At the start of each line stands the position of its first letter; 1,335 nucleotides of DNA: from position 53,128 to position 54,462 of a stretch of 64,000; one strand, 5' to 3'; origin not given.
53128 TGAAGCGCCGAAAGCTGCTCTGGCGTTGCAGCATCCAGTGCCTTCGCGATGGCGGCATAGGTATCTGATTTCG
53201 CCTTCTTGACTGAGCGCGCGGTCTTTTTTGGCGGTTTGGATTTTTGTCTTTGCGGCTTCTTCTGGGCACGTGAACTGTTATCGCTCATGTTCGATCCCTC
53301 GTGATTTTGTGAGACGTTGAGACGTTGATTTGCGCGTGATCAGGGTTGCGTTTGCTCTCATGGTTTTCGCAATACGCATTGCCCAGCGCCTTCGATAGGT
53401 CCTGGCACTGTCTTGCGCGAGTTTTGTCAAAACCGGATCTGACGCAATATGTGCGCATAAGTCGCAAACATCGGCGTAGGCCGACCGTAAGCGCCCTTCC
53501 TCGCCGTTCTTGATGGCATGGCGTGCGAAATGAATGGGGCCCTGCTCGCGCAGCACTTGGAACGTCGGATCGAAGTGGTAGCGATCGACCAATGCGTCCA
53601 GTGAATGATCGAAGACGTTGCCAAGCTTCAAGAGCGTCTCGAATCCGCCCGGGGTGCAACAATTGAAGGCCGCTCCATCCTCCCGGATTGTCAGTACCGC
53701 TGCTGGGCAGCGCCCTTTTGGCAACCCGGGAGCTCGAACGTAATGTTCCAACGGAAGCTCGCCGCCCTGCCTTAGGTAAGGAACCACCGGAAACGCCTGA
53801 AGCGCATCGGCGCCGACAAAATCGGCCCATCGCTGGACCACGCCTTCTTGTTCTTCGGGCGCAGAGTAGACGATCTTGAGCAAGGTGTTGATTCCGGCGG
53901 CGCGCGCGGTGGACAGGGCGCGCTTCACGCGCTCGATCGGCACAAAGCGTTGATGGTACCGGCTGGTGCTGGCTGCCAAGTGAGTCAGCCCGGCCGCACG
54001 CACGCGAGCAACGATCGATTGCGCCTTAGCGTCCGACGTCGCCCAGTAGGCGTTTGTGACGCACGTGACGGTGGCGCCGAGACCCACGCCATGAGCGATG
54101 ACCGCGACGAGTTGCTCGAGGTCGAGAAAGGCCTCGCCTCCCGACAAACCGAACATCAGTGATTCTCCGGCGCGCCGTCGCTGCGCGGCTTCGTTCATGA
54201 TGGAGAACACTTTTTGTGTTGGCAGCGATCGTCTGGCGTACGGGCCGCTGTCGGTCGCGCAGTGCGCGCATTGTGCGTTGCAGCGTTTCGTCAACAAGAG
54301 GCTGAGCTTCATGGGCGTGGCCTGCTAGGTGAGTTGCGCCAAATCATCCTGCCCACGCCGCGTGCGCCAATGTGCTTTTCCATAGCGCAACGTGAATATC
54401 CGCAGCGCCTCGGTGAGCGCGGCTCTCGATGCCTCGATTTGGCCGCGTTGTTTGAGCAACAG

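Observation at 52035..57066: Candidate undescribed four-gene system: wHTH-Ser/Thr kinase-TPR sensor + SPASM/twitch radical SAM + lysine-rich 106-aa protein + caspase-like peptidase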

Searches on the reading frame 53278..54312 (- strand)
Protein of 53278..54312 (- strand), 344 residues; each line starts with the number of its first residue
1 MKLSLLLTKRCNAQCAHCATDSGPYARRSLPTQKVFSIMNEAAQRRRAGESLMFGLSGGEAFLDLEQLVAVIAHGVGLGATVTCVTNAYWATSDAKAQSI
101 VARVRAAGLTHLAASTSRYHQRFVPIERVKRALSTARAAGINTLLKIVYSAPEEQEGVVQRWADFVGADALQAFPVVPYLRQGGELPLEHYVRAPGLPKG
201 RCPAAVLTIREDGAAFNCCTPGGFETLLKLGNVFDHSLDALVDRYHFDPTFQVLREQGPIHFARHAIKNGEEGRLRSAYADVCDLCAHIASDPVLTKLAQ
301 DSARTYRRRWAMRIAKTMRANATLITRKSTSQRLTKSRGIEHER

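Call 3: search_protein_families(library=pfam, proteins=[window:53278-54312:-], max_evalue=0.01)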
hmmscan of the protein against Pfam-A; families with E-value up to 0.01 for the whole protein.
window:53278-54312:- (344 aa): 1 family
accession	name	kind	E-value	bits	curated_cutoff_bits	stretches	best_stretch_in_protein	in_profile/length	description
PF04055.27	Radical_SAM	-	4.3e-09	37.2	29.5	1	7-148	3-149/166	Radical SAM superfamily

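Call 4: search_protein_families(library=ncbifam, proteins=[window:53278-54312:-], max_evalue=0.01)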
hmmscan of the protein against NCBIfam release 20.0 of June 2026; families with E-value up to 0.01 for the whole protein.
window:53278-54312:- (344 aa): 20 families
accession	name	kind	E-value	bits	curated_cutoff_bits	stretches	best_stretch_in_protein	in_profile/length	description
TIGR04078.1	rSAM_yydG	equivalog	1.2e-32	113.6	300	1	3-304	3-306/309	YydG family radical SAM peptide epimerase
NF038283.1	viperin_w_prok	equivalog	3.5e-07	29.7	180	1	5-109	6-112/281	viperin family antiviral radical SAM protein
NF049973.1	radical_Rv1681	equivalog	6.4e-07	28.6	380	1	10-139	81-206/326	Rv1681 family radical SAM protein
TIGR04055.1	rSAM_NirJ2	equivalog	2.3e-06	27.3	500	1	7-145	6-142/326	putative heme d1 biosynthesis radical SAM protein NirJ2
TIGR03977.1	rSAM_pair_HxsC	equivalog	3e-05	23.1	267.9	1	4-74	28-92/292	His-Xaa-Ser system radical SAM maturase HxsC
NF045646.2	rSAM_Se_TrsS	equivalog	9.6e-05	21.1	490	1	7-111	92-190/441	radical SAM (seleno)protein TrsS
TIGR02109.1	PQQ_syn_pqqE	equivalog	0.00011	21.3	381.35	1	4-116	10-113/358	pyrroloquinoline quinone biosynthesis protein PqqE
NF045574.1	sacti_mat_StsB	exception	0.00025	20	625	1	7-145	102-237/466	StsB family radical SAM/SPASM domain sactipeptide maturase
TIGR03962.1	mycofact_rSAM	equivalog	0.00027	20.2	265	1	5-141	16-149/339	mycofactocin radical SAM maturase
TIGR04133.1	rSAM_w_lipo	hypoth_equivalog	0.00034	19.7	425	1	8-98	31-120/350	TIGR04133 family radical SAM/SPASM protein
TIGR04053.2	TIGR04053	equivalog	0.00048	19.5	395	1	7-115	14-116/366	TIGR04053 family radical SAM/SPASM domain-containing protein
TIGR04167.1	rSAM_SeCys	equivalog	0.00049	19.4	300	1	3-89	10-91/303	arsenosugar biosynthesis radical SAM (seleno)protein ArsS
TIGR04103.1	rSAM_nif11_3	equivalog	0.0006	18.5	725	1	7-116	11-110/412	nif11-class peptide radical SAM maturase 3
TIGR04051.1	rSAM_NirJ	equivalog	0.00067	18.7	515.45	1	7-142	8-141/354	heme d1 biosynthesis radical SAM protein NirJ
TIGR02668.1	moaA_archaeal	equivalog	0.00069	18.7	325.25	1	2-142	11-149/303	GTP 3',8-cyclase MoaA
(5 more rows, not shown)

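Call 5: search_protein_families(library=padloc, proteins=[window:53278-54312:-], max_evalue=0.01)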
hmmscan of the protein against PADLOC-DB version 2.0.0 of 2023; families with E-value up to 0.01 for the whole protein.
window:53278-54312:- (344 aa): 2 families
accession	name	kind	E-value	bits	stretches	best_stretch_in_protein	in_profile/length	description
PDLC02903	pVip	-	3.7e-08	31.1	1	5-94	4-84/257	Viperins not associated with kinases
PDLC02904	pVip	-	8.3e-05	20.2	1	6-93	8-90/262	Viperins associated with kinases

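Call 6: find_homologous_proteins(query=window:53278-54312:-)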
Query window:53278-54312:- (344 aa): 38 proteins with E <= 0.001 among 8000 candidates.
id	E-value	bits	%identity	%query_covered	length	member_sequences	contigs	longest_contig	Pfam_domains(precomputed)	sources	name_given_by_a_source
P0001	2.7e-228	775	100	100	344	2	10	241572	PF04055.28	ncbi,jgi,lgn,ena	ncbi:MAG: radical SAM protein [Steroidobacteraceae bacterium]|jgi:MoaA/NifB/PqqE/SkfB family radical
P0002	1.4e-188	644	83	98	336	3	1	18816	PF04055.28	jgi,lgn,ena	-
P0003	7.7e-156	536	83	81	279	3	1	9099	-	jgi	jgi:hypothetical protein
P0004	6.0e-147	507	67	94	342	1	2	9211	PF04055.28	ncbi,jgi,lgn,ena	jgi:MoaA/NifB/PqqE/SkfB family radical SAM enzyme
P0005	1.3e-138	480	63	97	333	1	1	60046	PF04055.28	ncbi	-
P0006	6.4e-134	464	60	100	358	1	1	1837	PF04055.28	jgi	jgi:pyruvate-formate lyase-activating enzyme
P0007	7.2e-129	448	60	94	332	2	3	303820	PF04055.28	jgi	jgi:hypothetical protein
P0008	4.7e-127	442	60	92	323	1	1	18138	PF04055.28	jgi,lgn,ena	-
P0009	3.8e-126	439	59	93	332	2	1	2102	PF04055.28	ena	-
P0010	1.5e-123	430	58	90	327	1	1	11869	PF04055.28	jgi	jgi:hypothetical protein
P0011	2.8e-119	416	57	91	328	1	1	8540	PF04055.28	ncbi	-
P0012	3.0e-119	416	55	94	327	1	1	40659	PF04055.28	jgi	-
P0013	1.2e-112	395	52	97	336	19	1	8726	PF04055.28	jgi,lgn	jgi:hypothetical protein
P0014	2.2e-105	371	67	70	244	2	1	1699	PF13186.12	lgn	-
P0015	1.4e-103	365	53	90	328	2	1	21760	PF04055.28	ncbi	-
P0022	6.9e-87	310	47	89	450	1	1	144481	PF04055.28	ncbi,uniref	ncbi:radical SAM protein [Fontimonas sp. SYSU GA230001]|uniref:radical SAM protein n=1 Tax=Fontimona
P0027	2.7e-82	295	49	86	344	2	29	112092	PF04055.28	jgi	jgi:hypothetical protein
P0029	3.0e-81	291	46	88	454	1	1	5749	PF04055.28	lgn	-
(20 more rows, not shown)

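Call 8: find_encoding_contigs(protein=P0007, flank=8000, max_places=2)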
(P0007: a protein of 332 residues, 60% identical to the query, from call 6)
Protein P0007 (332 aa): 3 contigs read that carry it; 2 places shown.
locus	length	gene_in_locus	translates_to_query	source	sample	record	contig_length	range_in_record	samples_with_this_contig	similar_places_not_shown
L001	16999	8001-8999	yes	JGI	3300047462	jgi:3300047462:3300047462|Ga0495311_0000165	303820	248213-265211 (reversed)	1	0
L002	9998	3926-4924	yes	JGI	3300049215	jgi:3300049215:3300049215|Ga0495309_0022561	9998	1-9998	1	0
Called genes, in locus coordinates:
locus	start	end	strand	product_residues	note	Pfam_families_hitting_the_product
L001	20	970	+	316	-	PF04371:PAD_porph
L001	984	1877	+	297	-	PF00795:CN_hydrolase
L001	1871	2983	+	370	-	PF01547:SBP_bac_1, PF13416:SBP_bac_8, PF13343:SBP_bac_6 (faint)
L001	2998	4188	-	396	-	PF01764:Lipase_3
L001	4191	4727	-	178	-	-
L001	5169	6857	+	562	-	PF00486:Trans_reg_C, PF00069:Pkinase, PF07714:PK_Tyr_Ser-Thr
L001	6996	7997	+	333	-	PF14559:TPR_19 (faint), PF17874:TPR_MalT, PF07719:TPR_2 (faint), PF13374:TPR_10 (faint), PF13428:TPR_14 (faint), PF13181:TPR_8 (faint), PF13424:TPR_12 (weak)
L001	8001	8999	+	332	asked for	PF04055:Radical_SAM (weak)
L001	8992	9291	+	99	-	-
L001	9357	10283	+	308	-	PF00656:Peptidase_C14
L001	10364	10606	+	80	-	-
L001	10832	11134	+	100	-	-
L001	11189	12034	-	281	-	PF13545:HTH_Crp_2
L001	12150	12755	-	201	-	PF08448:PAS_4 (weak)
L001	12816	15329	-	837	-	PF01339:CheB_methylest, PF03705:CheR_N, PF01739:CheR, PF08448:PAS_4 (weak), PF13596:PAS_10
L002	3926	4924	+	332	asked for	PF04055:Radical_SAM (weak)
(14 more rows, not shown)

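Call 9: find_encoding_contigs(protein=P0022, flank=8000, max_places=2)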
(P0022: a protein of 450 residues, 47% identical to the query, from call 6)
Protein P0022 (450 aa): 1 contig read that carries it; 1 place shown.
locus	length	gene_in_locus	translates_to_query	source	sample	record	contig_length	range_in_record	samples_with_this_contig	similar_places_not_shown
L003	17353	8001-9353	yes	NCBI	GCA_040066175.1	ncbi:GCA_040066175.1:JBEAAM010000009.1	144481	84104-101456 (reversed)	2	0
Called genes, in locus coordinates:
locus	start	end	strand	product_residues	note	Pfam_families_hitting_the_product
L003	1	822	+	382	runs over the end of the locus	PF00108:Thiolase_N, PF00109:ketoacyl-synt (weak), PF02803:Thiolase_C, PF22691:Thiolase_C_1 (faint)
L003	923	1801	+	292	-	PF00106:adh_short, PF08659:KR, PF13561:adh_short_C2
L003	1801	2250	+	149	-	PF13279:4HBT_2, PF03061:4HBT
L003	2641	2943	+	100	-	PF13560:HTH_31, PF01381:HTH_3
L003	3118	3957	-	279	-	PF10118:Metal_hydrol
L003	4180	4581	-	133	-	PF01850:PIN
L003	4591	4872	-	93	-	-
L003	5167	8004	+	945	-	PF00486:Trans_reg_C, PF00069:Pkinase, PF07714:PK_Tyr_Ser-Thr, PF07719:TPR_2 (faint), PF13181:TPR_8 (faint), PF13374:TPR_10 (weak), PF13424:TPR_12 (weak)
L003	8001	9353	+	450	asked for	PF04055:Radical_SAM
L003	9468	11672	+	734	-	PF00144:Beta-lactamase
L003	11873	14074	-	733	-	PF07715:Plug, PF00593:TonB_dep_Rec_b-barrel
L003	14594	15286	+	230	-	PF00196:GerE (weak)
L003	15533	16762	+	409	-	PF00990:GGDEF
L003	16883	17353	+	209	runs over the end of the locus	PF08448:PAS_4 (faint), PF00196:GerE (weak)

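Call 10: find_encoding_contigs(protein=P0005, flank=8000, max_places=2)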
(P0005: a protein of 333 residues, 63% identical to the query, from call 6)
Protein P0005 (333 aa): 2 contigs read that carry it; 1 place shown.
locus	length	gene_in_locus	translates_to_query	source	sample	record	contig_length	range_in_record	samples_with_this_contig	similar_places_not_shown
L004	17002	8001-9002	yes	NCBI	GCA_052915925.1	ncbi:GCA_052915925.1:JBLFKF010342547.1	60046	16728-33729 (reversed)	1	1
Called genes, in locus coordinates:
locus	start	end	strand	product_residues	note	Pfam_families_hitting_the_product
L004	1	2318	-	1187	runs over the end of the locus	PF00069:Pkinase, PF07714:PK_Tyr_Ser-Thr, PF03109:ABC1 (weak), PF14938:SNAP (faint), PF00515:TPR_1 (faint), PF13374:TPR_10 (faint), PF13424:TPR_12, PF17874:TPR_MalT (weak)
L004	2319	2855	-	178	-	PF07638:Sigma70_ECF, PF08281:Sigma70_r4_2, PF04545:Sigma70_r4 (weak)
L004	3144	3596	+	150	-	PF17723:RHH_8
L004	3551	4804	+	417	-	PF20434:BD-FAE (faint), PF00756:Esterase, PF10503:Esterase_PHB, PF02230:Abhydrolase_2, PF00326:Peptidase_S9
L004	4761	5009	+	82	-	-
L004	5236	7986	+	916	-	PF00486:Trans_reg_C, PF00069:Pkinase, PF07714:PK_Tyr_Ser-Thr, PF07719:TPR_2 (faint), PF13424:TPR_12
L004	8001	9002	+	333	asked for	PF04055:Radical_SAM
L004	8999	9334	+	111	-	-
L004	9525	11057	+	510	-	PF00144:Beta-lactamase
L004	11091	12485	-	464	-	PF07804:HipA_C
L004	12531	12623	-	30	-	-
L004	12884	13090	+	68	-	-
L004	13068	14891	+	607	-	PF13589:HATPase_c_3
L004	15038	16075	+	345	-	PF00491:Arginase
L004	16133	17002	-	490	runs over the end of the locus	-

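Call 11: find_encoding_contigs(protein=P0027, flank=8000, max_places=2)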
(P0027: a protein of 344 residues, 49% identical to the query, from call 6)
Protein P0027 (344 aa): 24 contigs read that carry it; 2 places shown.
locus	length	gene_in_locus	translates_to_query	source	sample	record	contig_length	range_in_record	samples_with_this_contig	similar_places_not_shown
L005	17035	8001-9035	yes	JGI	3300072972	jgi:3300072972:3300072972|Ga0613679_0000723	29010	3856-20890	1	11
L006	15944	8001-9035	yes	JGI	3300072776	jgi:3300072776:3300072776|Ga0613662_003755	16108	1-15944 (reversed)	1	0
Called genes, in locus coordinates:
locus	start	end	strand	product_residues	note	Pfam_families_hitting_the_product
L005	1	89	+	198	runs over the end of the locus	PF02600:DsbB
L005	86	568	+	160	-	PF03737:RraA-like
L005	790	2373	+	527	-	PF20656:MS_N, PF01274:MS_TIM-barrel, PF20659:MS_C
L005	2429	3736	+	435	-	PF00463:ICL, PF13714:PEP_mutase, PF00463:ICL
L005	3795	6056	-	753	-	PF07715:Plug, PF00593:TonB_dep_Rec_b-barrel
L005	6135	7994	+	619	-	PF00144:Beta-lactamase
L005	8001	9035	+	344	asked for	PF04055:Radical_SAM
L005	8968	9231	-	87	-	-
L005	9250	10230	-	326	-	PF04055:Radical_SAM, PF13353:Fer4_12 (weak)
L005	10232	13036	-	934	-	PF00486:Trans_reg_C, PF00069:Pkinase, PF07714:PK_Tyr_Ser-Thr, PF13424:TPR_12 (faint), PF00515:TPR_1 (faint), PF07719:TPR_2 (faint)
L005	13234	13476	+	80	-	-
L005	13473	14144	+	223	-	-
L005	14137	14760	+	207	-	-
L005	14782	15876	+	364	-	PF10604:Polyketide_cyc2, PF06445:GyrI-like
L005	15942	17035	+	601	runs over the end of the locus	PF00633:HHH (faint), PF01541:GIY-YIG, PF27096:UvrC_M, PF02151:UVR, PF22920:UvrC_RNaseH, PF08459:UvrC_RNaseH_dom, PF14520:HHH_5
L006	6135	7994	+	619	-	PF00144:Beta-lactamase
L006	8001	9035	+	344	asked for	PF04055:Radical_SAM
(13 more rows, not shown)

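Call 17: search_solved_structures(query=window:53278-54312:-, max_evalue=0.01, show_alignments=2)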
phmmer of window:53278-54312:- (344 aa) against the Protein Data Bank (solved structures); distinct sequences matched with E-value up to 0.01: 3.
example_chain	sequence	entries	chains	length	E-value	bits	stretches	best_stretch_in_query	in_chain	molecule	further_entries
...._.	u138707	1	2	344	2.9e-21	79.3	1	3-289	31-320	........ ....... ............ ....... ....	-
8ai1_A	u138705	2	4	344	7.6e-21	77.9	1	3-289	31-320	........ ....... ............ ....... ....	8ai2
8ai3_A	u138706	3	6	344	1.4e-19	73.8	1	3-289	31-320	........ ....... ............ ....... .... | Radical SAM core domain-containing protein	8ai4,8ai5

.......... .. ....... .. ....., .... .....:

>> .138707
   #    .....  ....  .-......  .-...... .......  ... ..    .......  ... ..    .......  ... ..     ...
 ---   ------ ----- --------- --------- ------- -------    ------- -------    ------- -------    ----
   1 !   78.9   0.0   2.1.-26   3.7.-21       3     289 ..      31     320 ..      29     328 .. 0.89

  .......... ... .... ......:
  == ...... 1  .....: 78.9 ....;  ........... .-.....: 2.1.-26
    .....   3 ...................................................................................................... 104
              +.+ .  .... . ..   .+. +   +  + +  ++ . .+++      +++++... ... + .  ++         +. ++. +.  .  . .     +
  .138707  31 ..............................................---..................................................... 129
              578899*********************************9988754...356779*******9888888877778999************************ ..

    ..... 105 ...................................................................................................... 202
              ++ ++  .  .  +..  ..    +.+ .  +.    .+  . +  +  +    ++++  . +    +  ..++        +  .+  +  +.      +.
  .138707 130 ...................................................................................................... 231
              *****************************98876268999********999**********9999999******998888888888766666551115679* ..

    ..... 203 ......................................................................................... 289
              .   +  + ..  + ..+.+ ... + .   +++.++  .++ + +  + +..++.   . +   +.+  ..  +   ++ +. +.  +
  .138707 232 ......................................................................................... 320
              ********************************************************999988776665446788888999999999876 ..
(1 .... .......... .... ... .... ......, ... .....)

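Call 19: find_related_loci(query=A1, collection=genome_contigs, flank=7000)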
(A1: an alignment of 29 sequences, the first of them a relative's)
Query A1 (344 aa) in genome_contigs; peptide patterns used: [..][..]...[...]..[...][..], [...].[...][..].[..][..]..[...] (x = any residue, [..] = any of these).
170 stretches matched a pattern; 102 encode a relative of the query (tblastn E <= 1e-3); the best 80 are kept; 80 distinct loci.
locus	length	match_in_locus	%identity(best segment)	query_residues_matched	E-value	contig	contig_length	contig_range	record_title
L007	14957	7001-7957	55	1-319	6e-115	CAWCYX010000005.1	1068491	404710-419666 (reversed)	MAG: uncultured Gammaproteobacteria bacterium isolate MFD09671.bin.1.115 genome assembly, contig: contig_19709, whole ge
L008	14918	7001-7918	50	1-306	3e-93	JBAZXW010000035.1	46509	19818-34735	MAG: Sinimarinibacterium sp. isolate SO_2017_GW1_65 NODE_3791_length_46509_cov_1.988552_OW334_2017, whole genome shotgun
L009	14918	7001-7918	47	1-306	3e-91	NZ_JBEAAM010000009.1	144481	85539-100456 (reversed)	Fontimonas sp. SYSU GA230001 NODE_7_length_144481_cov_187.887902, whole genome shotgun sequence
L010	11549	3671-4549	49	1-293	2e-86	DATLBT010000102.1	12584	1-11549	MAG TPA_asm: Verrucomicrobiia bacterium isolate SMAG_U14305 k141_4254038, whole genome shotgun sequence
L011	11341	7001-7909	46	1-303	3e-86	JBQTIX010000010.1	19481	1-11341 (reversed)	MAG: Panacagrimonas sp. isolate SAW210 c_000000376116, whole genome shotgun sequence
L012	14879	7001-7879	48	1-293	9e-85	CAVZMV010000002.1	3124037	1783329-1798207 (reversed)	MAG: uncultured Gammaproteobacteria bacterium isolate MFD01916.bin.1.28 genome assembly, contig: contig_39, whole genome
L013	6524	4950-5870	44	1-306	5e-83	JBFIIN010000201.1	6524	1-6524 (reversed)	MAG: Oceanococcus sp. isolate Mix_sand11.2021.09.Z.51 k141_3525986_length_6524_cov_7.0000, whole genome shotgun sequence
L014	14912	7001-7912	45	1-304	4e-79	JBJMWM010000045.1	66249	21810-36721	MAG: Steroidobacteraceae bacterium isolate H2_18_all_fractions_metab_conc_22_61_13 k255_4309252, whole genome shotgun se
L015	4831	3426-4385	44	1-320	5e-79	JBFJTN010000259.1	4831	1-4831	MAG: Oceanococcus sp. isolate Mix_sand19.2022.05.D.2 k141_2283155_length_4831_cov_10.0000, whole genome shotgun sequence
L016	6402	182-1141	44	1-320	9e-79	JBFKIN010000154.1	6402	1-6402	MAG: Oceanococcus sp. isolate Mix_sand21.2022.07.G.35 k141_1898901_length_6402_cov_10.0000, whole genome shotgun sequenc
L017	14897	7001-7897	43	1-299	4e-72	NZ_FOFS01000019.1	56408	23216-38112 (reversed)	Solimonas aquatica strain DSM 25927, whole genome shotgun sequence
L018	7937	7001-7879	44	1-293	8e-67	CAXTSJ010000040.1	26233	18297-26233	MAG TPA_asm: uncultured Hydrocarboniphaga sp. isolate public_SRR11456921_metawrap_bin.16 genome assembly, contig: public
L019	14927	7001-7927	41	1-309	8e-66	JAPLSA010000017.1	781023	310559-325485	MAG: Gammaproteobacteria bacterium isolate LacPavin_0920_WC70_MAG_68_44 LacPavin_0920_WC70_scaffold_510717, whole genome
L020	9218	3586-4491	41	1-303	1e-65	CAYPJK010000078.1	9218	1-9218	MAG TPA_asm: uncultured Nevskia sp. isolate SRP237561_co1_159 genome assembly, contig: NODE_14785_length_9218_cov_4.9361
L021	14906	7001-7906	40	1-301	3e-63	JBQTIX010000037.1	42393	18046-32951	MAG: Panacagrimonas sp. isolate SAW210 c_000000287315, whole genome shotgun sequence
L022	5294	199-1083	38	1-295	1e-60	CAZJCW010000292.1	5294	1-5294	MAG TPA_asm: uncultured Alsobacter sp. isolate SRP242652_co2_53 genome assembly, contig: NODE_15970_length_5294_cov_9.17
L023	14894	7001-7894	44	5-304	4e-72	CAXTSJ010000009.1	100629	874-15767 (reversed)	MAG TPA_asm: uncultured Hydrocarboniphaga sp. isolate public_SRR11456921_metawrap_bin.16 genome assembly, contig: public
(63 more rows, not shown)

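Call 20: find_related_loci(query=A1, collection=metagenome_contigs, flank=7000)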
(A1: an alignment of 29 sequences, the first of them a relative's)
Query A1 (344 aa) in metagenome_contigs; peptide patterns used: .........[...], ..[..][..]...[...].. (x = any residue, [..] = any of these).
599 stretches matched a pattern (row limit reached: there are more); 103 encode a relative of the query (tblastn E <= 1e-3); the best 80 are kept; 80 distinct loci.
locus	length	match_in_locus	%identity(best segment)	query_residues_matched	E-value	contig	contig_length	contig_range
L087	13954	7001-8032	82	1-344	0e+0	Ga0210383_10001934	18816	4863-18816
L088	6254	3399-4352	60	1-318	3e-133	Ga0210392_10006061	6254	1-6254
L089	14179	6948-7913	55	1-322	3e-116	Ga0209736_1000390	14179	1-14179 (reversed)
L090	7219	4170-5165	53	1-332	2e-115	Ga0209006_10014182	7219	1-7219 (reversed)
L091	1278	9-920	51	10-308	1e-109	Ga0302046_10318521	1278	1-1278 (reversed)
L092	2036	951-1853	44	1-301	4e-81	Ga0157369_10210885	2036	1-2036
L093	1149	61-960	46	1-300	1e-82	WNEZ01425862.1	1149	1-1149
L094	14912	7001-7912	44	1-303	6e-76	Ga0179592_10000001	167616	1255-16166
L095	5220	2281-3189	42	3-306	7e-76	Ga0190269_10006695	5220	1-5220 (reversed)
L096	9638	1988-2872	44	1-295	1e-73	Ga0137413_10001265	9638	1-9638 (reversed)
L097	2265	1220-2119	45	1-300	1e-71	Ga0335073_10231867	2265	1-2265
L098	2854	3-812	41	35-303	4e-59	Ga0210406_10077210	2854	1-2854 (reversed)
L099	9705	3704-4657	30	1-318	1e-41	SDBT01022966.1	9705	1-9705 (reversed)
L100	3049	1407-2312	30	1-300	1e-40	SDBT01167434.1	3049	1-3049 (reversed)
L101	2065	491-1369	32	2-289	5e-35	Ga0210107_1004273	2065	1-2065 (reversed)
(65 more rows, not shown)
